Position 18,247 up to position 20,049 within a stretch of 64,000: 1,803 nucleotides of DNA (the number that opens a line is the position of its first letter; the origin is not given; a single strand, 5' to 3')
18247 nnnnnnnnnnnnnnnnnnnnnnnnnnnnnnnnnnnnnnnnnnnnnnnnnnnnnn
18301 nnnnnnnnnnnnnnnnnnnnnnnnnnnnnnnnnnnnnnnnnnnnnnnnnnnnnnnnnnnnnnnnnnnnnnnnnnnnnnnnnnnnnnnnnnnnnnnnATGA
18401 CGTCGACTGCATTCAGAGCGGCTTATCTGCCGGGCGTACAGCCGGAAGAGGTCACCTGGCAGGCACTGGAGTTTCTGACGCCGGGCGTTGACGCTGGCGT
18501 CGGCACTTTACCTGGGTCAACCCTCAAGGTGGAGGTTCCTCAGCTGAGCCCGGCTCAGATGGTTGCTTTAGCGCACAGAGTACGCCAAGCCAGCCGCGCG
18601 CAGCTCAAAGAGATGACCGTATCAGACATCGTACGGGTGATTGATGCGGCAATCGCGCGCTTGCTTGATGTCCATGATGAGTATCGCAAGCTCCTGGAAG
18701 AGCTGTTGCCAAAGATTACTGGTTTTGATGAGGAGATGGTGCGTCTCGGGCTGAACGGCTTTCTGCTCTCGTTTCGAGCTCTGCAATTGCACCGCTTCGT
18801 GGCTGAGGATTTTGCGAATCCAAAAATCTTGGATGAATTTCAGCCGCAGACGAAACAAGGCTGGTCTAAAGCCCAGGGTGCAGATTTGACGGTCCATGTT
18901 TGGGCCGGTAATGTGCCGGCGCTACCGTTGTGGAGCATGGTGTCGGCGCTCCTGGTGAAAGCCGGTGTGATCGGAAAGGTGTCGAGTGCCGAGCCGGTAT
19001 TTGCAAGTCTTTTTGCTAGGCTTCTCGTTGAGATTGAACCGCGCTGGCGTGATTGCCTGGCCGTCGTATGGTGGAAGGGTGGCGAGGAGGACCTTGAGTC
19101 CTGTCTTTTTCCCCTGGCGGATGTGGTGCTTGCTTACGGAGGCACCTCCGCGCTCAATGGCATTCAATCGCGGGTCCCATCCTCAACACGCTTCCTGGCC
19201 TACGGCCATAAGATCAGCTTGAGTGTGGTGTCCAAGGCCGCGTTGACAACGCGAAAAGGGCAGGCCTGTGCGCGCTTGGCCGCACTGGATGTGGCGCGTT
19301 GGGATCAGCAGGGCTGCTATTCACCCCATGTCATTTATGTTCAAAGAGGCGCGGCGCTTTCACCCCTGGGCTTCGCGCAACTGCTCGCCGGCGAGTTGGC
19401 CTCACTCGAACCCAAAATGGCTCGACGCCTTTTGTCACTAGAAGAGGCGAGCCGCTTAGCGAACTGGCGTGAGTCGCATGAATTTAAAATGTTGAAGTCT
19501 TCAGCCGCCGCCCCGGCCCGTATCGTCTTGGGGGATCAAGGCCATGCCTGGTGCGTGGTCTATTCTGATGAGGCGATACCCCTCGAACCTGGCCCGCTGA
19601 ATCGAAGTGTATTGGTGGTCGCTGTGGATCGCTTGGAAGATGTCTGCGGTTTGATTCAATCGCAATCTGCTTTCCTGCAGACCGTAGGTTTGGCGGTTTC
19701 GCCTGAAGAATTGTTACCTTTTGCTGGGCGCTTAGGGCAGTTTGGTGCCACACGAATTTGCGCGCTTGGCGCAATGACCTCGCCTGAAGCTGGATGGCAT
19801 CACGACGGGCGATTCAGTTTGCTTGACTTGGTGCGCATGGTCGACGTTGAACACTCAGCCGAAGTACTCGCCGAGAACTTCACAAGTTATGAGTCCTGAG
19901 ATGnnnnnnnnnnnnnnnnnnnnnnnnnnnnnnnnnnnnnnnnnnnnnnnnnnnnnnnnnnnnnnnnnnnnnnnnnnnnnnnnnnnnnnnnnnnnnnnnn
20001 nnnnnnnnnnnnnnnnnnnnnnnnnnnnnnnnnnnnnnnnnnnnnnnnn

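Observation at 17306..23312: Candidate undescribed thiamine-precursor salvage pathway: LuxE-like synthetase + LuxC-like reductase + SDR under TPP control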

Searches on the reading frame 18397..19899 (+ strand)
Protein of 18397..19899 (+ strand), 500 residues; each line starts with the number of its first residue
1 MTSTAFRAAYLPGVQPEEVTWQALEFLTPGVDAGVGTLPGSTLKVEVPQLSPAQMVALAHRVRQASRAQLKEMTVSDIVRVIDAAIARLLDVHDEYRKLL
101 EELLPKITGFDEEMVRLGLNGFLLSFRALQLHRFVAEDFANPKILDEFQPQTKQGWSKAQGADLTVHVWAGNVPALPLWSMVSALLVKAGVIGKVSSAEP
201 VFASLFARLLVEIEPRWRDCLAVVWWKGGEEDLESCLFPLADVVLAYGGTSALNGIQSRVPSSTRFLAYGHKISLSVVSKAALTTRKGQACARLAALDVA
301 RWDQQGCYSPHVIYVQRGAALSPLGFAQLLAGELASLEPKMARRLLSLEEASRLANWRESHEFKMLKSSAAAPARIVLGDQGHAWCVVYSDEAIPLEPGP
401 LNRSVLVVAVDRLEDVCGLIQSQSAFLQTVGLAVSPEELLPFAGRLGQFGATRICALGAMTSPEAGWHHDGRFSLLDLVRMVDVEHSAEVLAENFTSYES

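Call 5: search_protein_families(library=pfam, proteins=[window:18397-19899:+], max_evalue=0.01)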
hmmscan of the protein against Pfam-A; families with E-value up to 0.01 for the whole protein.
window:18397-19899:+ (500 aa): 1 family
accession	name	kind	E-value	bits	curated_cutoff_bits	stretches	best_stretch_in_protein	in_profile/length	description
PF05893.19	LuxC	-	9.2e-89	298.5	21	1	71-480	2-400/401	Acyl-CoA reductase (LuxC)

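Call 6: search_protein_families(library=ncbifam, proteins=[window:18397-19899:+], max_evalue=0.01)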
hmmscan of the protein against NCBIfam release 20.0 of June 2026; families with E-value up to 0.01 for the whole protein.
window:18397-19899:+ (500 aa): 1 family
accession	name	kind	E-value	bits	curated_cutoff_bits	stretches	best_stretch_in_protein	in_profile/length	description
NF052251.1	LCFA_red_LuxC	equivalog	1.7e-32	112.6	750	1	68-488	48-451/478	long-chain-fatty-acyl-CoA reductase LuxC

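Call 14: find_homologous_proteins(query=window:18397-19899:+, max_evalue=1e-10)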
Query window:18397-19899:+ (500 aa): 1981 proteins with E <= 1e-10 among 8000 candidates; the best 120 are listed.
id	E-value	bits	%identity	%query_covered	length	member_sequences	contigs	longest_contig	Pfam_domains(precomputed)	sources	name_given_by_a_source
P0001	0.0e+0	1112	100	100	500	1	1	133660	PF05893.20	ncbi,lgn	-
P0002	2.2e-274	929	84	100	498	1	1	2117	PF05893.20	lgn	-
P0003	2.7e-272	922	84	100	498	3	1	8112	PF05893.20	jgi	jgi:Acyl-CoA reductase (LuxC)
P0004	7.4e-269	910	83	100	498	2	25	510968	PF05893.20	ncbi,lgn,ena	-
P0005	7.0e-232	788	78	91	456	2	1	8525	PF05893.20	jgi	jgi:hypothetical protein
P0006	3.2e-209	714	67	100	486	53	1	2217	PF05893.20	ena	-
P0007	2.5e-208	711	65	100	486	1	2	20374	PF05893.20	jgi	jgi:Acyl-CoA reductase (LuxC)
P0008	5.7e-208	710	66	100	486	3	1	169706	PF05893.20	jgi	jgi:hypothetical protein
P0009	1.4e-207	708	65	100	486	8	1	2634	PF05893.20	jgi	jgi:Acyl-CoA reductase (LuxC)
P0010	1.2e-206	705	67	100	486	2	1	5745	PF05893.20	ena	-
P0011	1.9e-203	695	64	100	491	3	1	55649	PF05893.20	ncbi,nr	ncbi:MAG: acyl-CoA reductase [Polaromonas sp.]|nr:acyl-CoA reductase [Polaromonas sp.]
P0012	2.7e-203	694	65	99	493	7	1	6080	PF05893.20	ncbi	-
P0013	8.3e-203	693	65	99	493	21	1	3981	PF05893.20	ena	-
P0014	1.0e-202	692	64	100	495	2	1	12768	PF05893.20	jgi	jgi:hypothetical protein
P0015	6.2e-202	690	65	99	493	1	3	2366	PF05893.20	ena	-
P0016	1.5e-201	688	65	100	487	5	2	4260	PF05893.20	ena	-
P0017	1.0e-200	686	64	99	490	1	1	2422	PF05893.20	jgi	jgi:hypothetical protein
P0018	1.4e-200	685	66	99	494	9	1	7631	PF05893.20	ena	-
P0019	2.3e-200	684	64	99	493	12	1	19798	PF05893.20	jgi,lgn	jgi:hypothetical protein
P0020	4.0e-200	684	64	99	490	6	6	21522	PF05893.20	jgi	jgi:hypothetical protein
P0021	4.5e-200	683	64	100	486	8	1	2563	PF05893.20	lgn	-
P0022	7.3e-200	683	64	100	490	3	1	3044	PF05893.20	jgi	-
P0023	1.5e-199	682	64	100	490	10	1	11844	PF05893.20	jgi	-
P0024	2.1e-199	681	63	100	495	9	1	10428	PF05893.20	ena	-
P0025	2.4e-199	681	64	100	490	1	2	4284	PF05893.20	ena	-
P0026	1.1e-198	679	63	100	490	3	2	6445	PF05893.20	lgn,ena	-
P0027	1.8e-198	678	64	100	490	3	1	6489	PF05893.20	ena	-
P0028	2.8e-198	678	63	100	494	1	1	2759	PF05893.20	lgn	-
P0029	6.6e-198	676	63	100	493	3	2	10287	PF05893.20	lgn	-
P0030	1.5e-197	675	63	99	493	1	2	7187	PF05893.20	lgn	-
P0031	1.6e-197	675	63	100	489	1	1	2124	PF05893.20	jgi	-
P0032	2.0e-197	675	64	99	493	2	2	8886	PF05893.20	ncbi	-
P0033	4.4e-197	674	64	99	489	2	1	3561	PF05893.20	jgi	jgi:hypothetical protein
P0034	6.9e-196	670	64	100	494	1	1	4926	PF05893.20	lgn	-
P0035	7.1e-196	670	64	100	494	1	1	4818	PF05893.20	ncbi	-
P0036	7.2e-196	670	62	100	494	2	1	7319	PF05893.20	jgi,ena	-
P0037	8.7e-196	669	64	100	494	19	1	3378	PF05893.20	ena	-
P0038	9.3e-196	669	63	100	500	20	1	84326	PF05893.20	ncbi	ncbi:MAG: acyl-CoA reductase [Polaromonas sp.]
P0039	3.0e-195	668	64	100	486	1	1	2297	PF05893.20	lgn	-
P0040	3.6e-195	667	64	99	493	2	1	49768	PF05893.20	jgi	jgi:hypothetical protein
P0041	7.5e-195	666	64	100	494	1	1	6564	PF05893.20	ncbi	-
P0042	1.5e-194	665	63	100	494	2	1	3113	PF05893.20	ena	-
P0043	1.8e-193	662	63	100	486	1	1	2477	PF05893.20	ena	-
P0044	2.0e-193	662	62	100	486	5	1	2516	PF05893.20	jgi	jgi:hypothetical protein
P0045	3.3e-193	661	61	100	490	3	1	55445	PF05893.20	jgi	jgi:hypothetical protein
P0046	1.6e-192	659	64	100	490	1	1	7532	PF05893.20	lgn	-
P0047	6.9e-192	657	63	100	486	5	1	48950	PF05893.20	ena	-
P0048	2.2e-191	655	64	100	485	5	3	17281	PF05893.20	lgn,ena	-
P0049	2.4e-191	655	64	100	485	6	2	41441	PF05893.20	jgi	jgi:Acyl-CoA reductase (LuxC)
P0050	6.8e-191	653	63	100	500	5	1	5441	PF05893.20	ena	-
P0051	7.0e-191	653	63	100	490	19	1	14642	PF05893.20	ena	-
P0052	7.0e-191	653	64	100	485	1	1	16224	PF05893.20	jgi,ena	-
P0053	7.7e-191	653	61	100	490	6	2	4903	PF05893.20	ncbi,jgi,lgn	jgi:hypothetical protein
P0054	4.5e-190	651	63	100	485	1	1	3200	PF05893.20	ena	-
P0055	4.9e-190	650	62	100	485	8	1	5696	PF05893.20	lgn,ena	-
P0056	1.3e-189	649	62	100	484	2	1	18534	PF05893.20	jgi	jgi:hypothetical protein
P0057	2.0e-189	648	62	100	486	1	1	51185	PF05893.20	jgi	jgi:Acyl-CoA reductase (LuxC)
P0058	2.4e-189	648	63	100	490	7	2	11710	PF05893.20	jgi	-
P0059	6.4e-189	647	62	100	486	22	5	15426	PF05893.20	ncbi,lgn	-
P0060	6.9e-189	647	63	100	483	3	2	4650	PF05893.20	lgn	-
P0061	7.0e-189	647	60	100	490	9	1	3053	PF05893.20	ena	-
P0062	1.1e-188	646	62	100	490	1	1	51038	PF05893.20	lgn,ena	-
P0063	1.1e-188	646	63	100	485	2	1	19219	PF05893.20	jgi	jgi:acyl-CoA reductase-like NAD-dependent aldehyde dehydrogenase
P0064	3.3e-188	644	63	100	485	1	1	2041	PF05893.20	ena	-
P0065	5.0e-188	644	63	100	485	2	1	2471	PF05893.20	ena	-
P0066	5.6e-188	644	63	100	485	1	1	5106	PF05893.20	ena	-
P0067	5.6e-188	644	61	100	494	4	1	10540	PF05893.20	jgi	jgi:hypothetical protein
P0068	6.0e-188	644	62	100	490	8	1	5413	PF05893.20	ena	-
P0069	6.6e-188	643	61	100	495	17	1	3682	PF05893.20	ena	-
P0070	9.1e-188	643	62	100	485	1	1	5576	PF05893.20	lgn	-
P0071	1.1e-187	643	62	100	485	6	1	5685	PF05893.20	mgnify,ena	mgnify:FL=1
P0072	1.4e-187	642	63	100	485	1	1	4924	PF05893.20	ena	-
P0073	1.7e-187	642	63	100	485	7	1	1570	PF05893.20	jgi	jgi:hypothetical protein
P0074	2.0e-187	642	62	100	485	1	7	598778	PF05893.20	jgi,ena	jgi:acyl-CoA reductase-like NAD-dependent aldehyde dehydrogenase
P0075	2.8e-187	641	63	100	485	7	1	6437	PF05893.20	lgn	-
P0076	7.0e-187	640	61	100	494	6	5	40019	PF05893.20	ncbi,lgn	-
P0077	1.0e-186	639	61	100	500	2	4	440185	PF05893.20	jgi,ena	-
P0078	1.5e-186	639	60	100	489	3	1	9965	PF05893.20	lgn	-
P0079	1.5e-186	639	61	100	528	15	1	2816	PF05893.20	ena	-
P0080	1.8e-186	639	62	100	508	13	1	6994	PF05893.20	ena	-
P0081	1.8e-186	639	62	100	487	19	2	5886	PF05893.20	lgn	-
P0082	3.9e-186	638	62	100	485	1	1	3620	PF05893.20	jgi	jgi:hypothetical protein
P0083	5.3e-186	637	59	100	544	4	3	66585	PF05893.20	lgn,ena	-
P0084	8.4e-186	636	62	100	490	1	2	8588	PF05893.20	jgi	jgi:hypothetical protein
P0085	8.5e-186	636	62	100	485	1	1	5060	PF05893.20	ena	-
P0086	1.8e-185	635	62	100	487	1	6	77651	PF05893.20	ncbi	-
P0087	2.2e-185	635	62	100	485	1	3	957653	PF05893.20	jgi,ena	-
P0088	4.4e-185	634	61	100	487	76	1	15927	PF05893.20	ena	-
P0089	4.6e-185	634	62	99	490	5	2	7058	PF05893.20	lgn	-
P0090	5.0e-185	634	59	100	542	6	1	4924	PF05893.20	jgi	jgi:hypothetical protein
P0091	5.2e-185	634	61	100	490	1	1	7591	PF05893.20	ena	-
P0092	7.4e-185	633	62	100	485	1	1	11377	PF05893.20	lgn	-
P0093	8.6e-185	633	62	100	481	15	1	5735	PF05893.20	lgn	-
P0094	2.3e-184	632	60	100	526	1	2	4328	PF05893.20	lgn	-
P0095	2.4e-184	632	61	100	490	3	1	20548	PF05893.20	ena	-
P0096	3.2e-184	631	61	100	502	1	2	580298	PF05893.20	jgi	jgi:hypothetical protein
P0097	3.9e-184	631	60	100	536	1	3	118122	PF05893.20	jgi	jgi:hypothetical protein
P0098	5.2e-184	631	62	100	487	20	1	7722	PF05893.20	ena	-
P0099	5.4e-184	630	62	100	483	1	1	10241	PF05893.20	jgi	-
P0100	1.2e-183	629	60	100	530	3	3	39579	PF05893.20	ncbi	-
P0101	1.4e-183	629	61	100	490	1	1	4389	PF05893.20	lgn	-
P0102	1.6e-183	629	60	100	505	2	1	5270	PF05893.20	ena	-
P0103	2.0e-183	629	60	100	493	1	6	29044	PF05893.20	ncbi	-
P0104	3.1e-183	628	61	100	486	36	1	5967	PF05893.20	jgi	jgi:hypothetical protein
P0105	4.3e-183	628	60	100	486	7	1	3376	PF05893.20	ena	-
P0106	8.6e-183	627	61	100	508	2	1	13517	PF05893.20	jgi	jgi:hypothetical protein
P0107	9.9e-183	626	59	100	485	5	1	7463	PF05893.20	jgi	-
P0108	1.1e-182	626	61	100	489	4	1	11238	PF05893.20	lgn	-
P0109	1.1e-182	626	60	100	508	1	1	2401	PF05893.20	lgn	-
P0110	1.4e-182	626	60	99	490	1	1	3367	PF05893.20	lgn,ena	-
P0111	1.8e-182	625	57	100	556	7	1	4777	PF05893.20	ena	-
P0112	6.3e-182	624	59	100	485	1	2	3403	PF05893.20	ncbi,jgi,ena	-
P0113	1.6e-181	622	59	100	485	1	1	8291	PF05893.20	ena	-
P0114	7.2e-181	620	57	100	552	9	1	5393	PF05893.20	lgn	-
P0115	9.3e-181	620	59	100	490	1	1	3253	PF05893.20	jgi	jgi:hypothetical protein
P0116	1.2e-180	619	58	100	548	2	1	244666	PF05893.20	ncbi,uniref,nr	ncbi:acyl-CoA reductase [Limnohabitans sp. B9-3]|uniref:acyl-CoA reductase n=1 Tax=Limnohabitans sp.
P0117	1.8e-180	619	59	100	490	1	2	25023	PF05893.20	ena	-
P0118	1.2e-179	616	59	100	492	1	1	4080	PF05893.20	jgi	jgi:hypothetical protein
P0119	4.0e-179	614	59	100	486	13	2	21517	PF05893.20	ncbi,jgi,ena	jgi:hypothetical protein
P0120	6.3e-179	614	59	100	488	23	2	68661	PF05893.20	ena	-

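Call 16: find_related_loci(query=A1, collection=genome_contigs, flank=10000)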
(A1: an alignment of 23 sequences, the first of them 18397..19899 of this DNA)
Query A1 (500 aa) in genome_contigs; peptide patterns used: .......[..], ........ (x = any residue, [..] = any of these).
599 stretches matched a pattern (row limit reached: there are more); 483 encode a relative of the query (tblastn E <= 1e-3); the best 80 are kept; 80 distinct loci.
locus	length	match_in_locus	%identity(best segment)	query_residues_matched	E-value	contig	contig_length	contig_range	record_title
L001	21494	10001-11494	83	1-500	0e+0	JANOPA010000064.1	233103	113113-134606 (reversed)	MAG: Betaproteobacteria bacterium isolate VAR_43_concoct_312 VAR_43_k141_2014639, whole genome shotgun sequence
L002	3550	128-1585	65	1-500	0e+0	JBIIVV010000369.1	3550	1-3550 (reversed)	MAG: Ferruginibacter sp. isolate ME2005-02-11D0_3300042485_group2_bin224 Rohwer_bin468_scaffold_37258_c1, whole genome s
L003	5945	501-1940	65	6-499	0e+0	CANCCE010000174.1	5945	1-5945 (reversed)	MAG: Comamonadaceae bacterium isolate JR-MC-E-240519-50 genome assembly, contig: JR-MC-E-240519-C18472, whole genome sho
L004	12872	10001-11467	64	1-499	0e+0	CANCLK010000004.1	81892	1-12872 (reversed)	MAG: Comamonadaceae bacterium isolate JR-MC-F-240519-83 genome assembly, contig: JR-MC-F-240519-C162, whole genome shotg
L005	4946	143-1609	64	1-499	0e+0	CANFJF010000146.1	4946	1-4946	MAG: Comamonadaceae bacterium isolate Jr-16oct17-137 genome assembly, contig: Jr-16oct17-C32187, whole genome shotgun se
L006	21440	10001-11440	63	6-499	0e+0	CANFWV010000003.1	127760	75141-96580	MAG: Comamonadaceae bacterium isolate Jr-19feb18-39 genome assembly, contig: Jr-19feb18-C48, whole genome shotgun sequen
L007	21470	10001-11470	64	1-499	0e+0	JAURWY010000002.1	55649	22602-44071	MAG: Polaromonas sp. isolate E10_concoct.bin.55 E10_k141_475430, whole genome shotgun sequence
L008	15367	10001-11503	63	1-499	0e+0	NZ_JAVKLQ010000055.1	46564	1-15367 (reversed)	MAG: Limnohabitans sp. isolate AaM_T123_6 k141_18913, whole genome shotgun sequence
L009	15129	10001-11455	62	1-499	0e+0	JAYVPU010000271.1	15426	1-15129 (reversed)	MAG: Comamonadaceae bacterium isolate GL72_UP_concoct_0 GL72_UP_concoct_0_270, whole genome shotgun sequence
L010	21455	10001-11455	62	1-500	0e+0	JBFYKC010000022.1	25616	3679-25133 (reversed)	MAG: Comamonadaceae bacterium isolate LA_0031 k121_552224, whole genome shotgun sequence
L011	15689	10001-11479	62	1-498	0e+0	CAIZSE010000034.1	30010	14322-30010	MAG: uncultured Burkholderiales bacterium isolate Loc090519-6m_bin-0266 genome assembly, contig: bin-0266:034/190, whole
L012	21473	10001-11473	61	1-499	0e+0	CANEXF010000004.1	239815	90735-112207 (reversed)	MAG: Comamonadaceae bacterium isolate Jr-03apr18-37 genome assembly, contig: Jr-03apr18-C20-p2, whole genome shotgun seq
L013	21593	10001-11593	60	1-499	0e+0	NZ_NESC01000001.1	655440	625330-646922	Limnohabitans sp. Jir72 LimC-Jir72-C1, whole genome shotgun sequence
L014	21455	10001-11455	62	1-499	0e+0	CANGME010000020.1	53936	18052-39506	MAG: Comamonadaceae bacterium isolate Jr-29jan18-9 genome assembly, contig: Jr-29jan18-C104, whole genome shotgun sequen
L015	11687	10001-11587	60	1-499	0e+0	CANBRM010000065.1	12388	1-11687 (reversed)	MAG: Comamonadaceae bacterium isolate JR-DAM-100519-120 genome assembly, contig: JR-DAM-100519-C7406, whole genome shotg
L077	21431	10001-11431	53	8-498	5e-170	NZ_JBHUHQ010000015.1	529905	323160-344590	Ornithinibacillus salinisoli strain CGMCC 1.15809 soapdenovo_K_127_15, whole genome shotgun sequence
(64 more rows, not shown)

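Call 31: search_solved_structures(query=window:18397-19899:+, max_evalue=0.01, show_alignments=2)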
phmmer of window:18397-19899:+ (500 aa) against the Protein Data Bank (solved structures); distinct sequences matched with E-value up to 0.01: 1.
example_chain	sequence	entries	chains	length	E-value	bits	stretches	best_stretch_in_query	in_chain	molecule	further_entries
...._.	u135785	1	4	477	5.2e-21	78.1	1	104-485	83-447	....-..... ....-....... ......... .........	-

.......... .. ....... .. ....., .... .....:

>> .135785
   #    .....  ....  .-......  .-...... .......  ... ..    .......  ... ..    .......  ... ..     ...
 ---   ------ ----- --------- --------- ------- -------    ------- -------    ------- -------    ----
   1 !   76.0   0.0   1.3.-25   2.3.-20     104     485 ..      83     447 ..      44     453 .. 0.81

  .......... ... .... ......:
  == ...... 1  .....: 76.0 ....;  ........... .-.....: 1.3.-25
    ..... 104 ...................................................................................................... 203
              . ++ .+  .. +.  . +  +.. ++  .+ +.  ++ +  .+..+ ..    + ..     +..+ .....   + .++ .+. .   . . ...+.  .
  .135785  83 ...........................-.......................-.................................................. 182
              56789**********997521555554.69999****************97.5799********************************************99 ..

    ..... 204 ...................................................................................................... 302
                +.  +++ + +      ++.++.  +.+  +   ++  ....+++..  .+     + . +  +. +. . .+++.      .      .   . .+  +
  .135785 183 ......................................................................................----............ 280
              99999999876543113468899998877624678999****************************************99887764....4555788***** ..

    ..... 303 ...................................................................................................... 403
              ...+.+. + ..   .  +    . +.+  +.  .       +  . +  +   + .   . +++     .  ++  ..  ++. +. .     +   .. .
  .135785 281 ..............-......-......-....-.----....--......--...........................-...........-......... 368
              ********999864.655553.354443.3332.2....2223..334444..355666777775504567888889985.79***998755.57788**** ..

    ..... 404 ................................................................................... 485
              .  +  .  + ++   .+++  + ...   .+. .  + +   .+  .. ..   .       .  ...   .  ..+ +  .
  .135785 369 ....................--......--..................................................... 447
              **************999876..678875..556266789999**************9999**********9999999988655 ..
